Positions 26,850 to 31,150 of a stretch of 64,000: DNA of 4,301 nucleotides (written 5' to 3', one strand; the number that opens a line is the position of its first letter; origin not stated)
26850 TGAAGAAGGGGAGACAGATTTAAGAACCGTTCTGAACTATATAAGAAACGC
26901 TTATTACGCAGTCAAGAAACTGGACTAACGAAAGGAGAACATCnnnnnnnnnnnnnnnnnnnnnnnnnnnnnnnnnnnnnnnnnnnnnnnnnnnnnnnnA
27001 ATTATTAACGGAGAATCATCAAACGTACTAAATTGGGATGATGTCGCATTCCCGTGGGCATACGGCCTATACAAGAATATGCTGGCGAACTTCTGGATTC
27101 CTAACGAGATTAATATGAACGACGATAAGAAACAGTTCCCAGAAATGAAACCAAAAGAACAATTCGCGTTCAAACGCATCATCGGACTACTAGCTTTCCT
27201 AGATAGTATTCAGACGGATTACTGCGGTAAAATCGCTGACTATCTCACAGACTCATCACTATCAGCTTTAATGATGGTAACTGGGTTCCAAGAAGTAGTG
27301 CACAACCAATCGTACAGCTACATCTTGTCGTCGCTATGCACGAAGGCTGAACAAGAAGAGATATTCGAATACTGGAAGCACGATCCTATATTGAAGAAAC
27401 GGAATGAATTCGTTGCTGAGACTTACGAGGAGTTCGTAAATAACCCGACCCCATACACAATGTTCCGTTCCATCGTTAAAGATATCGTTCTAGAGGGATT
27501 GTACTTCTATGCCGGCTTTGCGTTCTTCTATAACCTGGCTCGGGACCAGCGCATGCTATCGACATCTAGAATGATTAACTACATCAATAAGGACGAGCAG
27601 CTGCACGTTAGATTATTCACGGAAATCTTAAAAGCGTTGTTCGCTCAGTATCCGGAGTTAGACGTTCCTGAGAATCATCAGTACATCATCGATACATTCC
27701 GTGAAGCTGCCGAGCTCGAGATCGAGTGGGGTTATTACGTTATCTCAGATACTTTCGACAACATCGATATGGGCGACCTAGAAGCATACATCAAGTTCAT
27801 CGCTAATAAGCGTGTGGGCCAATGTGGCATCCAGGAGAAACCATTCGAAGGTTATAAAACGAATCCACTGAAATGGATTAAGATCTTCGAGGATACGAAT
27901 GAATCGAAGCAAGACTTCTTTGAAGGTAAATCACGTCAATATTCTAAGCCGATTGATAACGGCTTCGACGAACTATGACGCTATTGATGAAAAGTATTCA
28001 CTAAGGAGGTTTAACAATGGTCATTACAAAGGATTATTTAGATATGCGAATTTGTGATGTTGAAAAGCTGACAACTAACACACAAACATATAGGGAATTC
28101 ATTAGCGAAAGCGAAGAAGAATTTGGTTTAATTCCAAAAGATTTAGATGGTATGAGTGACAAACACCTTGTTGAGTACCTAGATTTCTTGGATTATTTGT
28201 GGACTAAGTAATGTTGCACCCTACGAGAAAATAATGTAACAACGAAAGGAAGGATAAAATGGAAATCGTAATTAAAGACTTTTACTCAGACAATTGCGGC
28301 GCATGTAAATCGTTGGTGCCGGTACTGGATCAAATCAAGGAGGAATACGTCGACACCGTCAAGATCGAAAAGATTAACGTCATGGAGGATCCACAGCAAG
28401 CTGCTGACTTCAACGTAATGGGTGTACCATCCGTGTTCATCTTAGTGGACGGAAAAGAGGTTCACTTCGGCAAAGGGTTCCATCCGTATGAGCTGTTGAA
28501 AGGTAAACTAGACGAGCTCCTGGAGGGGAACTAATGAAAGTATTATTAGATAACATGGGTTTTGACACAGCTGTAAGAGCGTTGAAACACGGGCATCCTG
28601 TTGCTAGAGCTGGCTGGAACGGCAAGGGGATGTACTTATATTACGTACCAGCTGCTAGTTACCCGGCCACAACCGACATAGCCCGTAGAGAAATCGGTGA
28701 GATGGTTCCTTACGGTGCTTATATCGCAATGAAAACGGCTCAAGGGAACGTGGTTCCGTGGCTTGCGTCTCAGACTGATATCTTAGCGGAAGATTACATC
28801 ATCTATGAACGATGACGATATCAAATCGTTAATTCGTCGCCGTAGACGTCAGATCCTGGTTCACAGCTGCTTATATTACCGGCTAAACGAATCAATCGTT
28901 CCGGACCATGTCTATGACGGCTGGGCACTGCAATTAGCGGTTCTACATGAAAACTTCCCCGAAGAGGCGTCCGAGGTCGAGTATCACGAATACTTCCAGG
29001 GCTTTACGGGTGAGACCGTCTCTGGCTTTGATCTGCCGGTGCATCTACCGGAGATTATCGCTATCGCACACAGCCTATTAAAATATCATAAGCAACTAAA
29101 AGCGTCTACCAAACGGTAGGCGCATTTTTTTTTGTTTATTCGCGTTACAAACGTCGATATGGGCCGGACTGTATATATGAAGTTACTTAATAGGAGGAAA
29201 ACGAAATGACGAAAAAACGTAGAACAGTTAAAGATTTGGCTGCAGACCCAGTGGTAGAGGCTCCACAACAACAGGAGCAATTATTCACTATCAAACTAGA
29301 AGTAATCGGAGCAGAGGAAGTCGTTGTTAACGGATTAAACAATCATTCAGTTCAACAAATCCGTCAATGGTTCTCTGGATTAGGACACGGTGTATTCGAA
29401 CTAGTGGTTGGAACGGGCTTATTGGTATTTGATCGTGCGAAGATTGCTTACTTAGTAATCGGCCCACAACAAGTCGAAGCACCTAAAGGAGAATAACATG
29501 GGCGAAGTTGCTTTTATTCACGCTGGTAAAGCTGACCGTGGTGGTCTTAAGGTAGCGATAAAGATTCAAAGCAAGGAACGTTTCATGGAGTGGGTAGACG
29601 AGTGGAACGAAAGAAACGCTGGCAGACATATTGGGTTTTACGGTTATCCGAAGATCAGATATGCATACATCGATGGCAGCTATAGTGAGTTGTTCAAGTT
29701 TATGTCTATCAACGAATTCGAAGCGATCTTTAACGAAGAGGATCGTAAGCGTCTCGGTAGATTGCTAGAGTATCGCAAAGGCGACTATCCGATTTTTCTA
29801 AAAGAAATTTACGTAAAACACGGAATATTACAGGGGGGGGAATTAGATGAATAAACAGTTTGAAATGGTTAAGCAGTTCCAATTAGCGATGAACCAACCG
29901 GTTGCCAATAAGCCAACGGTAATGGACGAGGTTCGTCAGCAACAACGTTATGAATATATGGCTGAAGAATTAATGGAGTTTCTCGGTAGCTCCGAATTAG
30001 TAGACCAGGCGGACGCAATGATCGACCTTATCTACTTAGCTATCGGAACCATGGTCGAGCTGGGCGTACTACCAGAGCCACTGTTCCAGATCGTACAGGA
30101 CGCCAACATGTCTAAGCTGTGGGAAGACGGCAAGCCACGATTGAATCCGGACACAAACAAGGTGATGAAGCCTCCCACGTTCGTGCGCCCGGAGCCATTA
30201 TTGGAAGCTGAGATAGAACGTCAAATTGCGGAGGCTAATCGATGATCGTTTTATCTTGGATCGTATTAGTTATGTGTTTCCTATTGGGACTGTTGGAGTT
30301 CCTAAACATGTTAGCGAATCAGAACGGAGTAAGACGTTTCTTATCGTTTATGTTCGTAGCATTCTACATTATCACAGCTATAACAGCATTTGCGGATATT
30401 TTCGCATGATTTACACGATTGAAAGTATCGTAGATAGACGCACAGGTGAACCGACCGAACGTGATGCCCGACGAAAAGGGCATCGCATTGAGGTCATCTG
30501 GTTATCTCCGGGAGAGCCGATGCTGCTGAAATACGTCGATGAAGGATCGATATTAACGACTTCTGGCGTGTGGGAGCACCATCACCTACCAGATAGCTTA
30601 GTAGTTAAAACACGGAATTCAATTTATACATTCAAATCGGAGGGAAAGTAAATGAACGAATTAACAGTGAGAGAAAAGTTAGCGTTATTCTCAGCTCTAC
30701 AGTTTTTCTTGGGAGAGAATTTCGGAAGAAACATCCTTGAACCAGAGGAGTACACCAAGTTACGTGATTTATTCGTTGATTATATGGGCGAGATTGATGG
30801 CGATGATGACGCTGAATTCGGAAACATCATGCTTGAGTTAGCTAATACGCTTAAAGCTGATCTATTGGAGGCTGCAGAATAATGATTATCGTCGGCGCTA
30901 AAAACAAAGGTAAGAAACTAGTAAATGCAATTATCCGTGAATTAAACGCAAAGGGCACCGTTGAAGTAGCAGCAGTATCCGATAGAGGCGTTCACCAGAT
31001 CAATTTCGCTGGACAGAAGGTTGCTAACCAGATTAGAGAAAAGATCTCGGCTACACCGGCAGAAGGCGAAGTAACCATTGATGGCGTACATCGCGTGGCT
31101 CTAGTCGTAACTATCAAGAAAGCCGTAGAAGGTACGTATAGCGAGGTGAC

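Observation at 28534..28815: DUF2829-like protein: candidate Tad2-type anti-Thoeris sponge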

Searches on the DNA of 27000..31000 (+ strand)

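Call 6: search_dna_similar(query=window:27000-31000:+, collection=phages, mode=near, max_rows=15)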
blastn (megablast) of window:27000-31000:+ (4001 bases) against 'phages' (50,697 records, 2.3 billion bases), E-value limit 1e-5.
No match.

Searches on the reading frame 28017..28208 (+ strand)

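Call 3: search_protein_families(library=pfam, proteins=[window:28017-28208:+], max_evalue=0.1)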
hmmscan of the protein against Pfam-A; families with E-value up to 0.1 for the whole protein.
window:28017-28208:+ (64 aa): 0 families

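Call 4: search_protein_families(library=phrogs, proteins=[window:28017-28208:+], max_evalue=0.01)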
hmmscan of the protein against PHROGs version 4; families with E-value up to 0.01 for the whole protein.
window:28017-28208:+ (64 aa): 1 family
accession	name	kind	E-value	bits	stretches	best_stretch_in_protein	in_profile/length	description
phrog_4072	-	unknown function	2.2e-25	89.8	1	3-64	4-65/65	-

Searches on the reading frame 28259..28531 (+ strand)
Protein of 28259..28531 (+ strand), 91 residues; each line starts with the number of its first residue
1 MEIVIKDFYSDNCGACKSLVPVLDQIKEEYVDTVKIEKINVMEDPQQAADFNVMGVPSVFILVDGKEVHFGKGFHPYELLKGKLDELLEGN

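Call 3: search_protein_families(library=pfam, proteins=[window:28259-28531:+], max_evalue=0.1)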
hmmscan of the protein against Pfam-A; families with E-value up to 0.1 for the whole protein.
window:28259-28531:+ (91 aa): 10 families
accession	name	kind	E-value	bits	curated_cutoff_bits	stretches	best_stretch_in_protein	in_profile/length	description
PF00085.26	Thioredoxin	-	4e-16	59.4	23.5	1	3-81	20-98/103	Thioredoxin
PF13192.12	Thioredoxin_3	-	3.6e-08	33.8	24.8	1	9-79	6-71/76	Thioredoxin domain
PF13098.12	Thioredoxin_2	-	1.5e-05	25.7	27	1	4-81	8-101/104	Thioredoxin-like domain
PF01323.26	DSBA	-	0.00019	21.7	25.6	1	41-83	152-189/191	DSBA-like thioredoxin domain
PF13728.12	TraF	-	0.00023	21.5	23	1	8-65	136-202/224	F plasmid transfer operon protein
PF05768.20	Glrx-like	-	0.0015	19.2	26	1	11-60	8-54/77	Glutaredoxin-like domain (DUF836)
PF13905.12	Thioredoxin_8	-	0.0026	18.5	27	1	4-44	4-44/94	Thioredoxin-like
PF00462.30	Glutaredoxin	-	0.003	18.2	22.9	1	10-65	6-57/60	Glutaredoxin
PF13462.12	Thioredoxin_4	-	0.035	14.8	23.2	0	4-37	16-49/165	Thioredoxin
PF07689.18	KaiB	-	0.043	14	27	1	19-58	14-54/82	KaiB domain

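Call 4: search_protein_families(library=phrogs, proteins=[window:28259-28531:+], max_evalue=0.01)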
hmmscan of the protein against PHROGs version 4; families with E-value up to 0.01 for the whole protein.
window:28259-28531:+ (91 aa): 1 family
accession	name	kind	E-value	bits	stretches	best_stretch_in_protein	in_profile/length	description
phrog_22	-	DNA, RNA and nucleotide metabolism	4.8e-10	40.8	1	3-86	71-142/162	thioredoxin domain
